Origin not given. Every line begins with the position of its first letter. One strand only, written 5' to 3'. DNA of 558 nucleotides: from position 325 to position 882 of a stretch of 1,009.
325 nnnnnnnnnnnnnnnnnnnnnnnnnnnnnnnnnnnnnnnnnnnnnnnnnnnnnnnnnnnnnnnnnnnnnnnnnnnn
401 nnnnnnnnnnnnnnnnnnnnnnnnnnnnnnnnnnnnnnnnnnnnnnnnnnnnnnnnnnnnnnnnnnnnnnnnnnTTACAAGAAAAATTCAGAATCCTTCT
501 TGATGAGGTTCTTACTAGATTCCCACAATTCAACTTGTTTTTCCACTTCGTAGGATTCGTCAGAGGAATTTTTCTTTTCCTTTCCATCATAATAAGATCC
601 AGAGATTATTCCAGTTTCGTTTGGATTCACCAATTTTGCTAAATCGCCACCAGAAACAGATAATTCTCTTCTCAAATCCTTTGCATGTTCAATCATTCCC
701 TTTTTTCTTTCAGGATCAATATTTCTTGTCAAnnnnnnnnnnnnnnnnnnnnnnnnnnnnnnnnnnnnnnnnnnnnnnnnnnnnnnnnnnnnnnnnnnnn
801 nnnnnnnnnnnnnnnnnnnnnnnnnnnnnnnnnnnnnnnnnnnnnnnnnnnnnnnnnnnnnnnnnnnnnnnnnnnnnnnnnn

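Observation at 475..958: The 85-aa ORF-track protein is the last exon of a spliced SDR (retinol-dehydrogenase-like) gene, not a small stand-alone gene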

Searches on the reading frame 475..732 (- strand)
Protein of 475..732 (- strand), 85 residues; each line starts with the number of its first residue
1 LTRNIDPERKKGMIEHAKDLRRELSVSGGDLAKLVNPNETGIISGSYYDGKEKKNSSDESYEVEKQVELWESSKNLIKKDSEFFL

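Call 9: search_protein_families(library=pfam, proteins=[window:478-732:-], max_evalue=10)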
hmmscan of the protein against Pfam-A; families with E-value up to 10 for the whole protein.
seq(85 aa): 0 families

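Call 15: find_encoding_contigs(protein=window:475-732:-, flank=10000)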
Protein window:475-732:- (85 aa): no gene with exactly this product is on record in the collection.
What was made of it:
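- The 85-aa version is on record nowhere (call 15).
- Tried and rejected: An exact look-up of the 85-aa TTG ORF found it not on record (call 15).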

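Call 19: find_encoding_contigs(protein=window:475-696:-, flank=10000, max_places=10)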
Protein window:475-696:- (73 aa): 1 contig read that carries it; 1 place shown.
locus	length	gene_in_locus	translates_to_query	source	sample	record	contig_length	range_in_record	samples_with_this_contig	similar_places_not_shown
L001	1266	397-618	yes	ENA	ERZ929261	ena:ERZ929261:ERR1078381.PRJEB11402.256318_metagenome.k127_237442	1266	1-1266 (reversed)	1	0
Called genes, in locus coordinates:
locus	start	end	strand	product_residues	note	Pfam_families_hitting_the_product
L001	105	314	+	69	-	-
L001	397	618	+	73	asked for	-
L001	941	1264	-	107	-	?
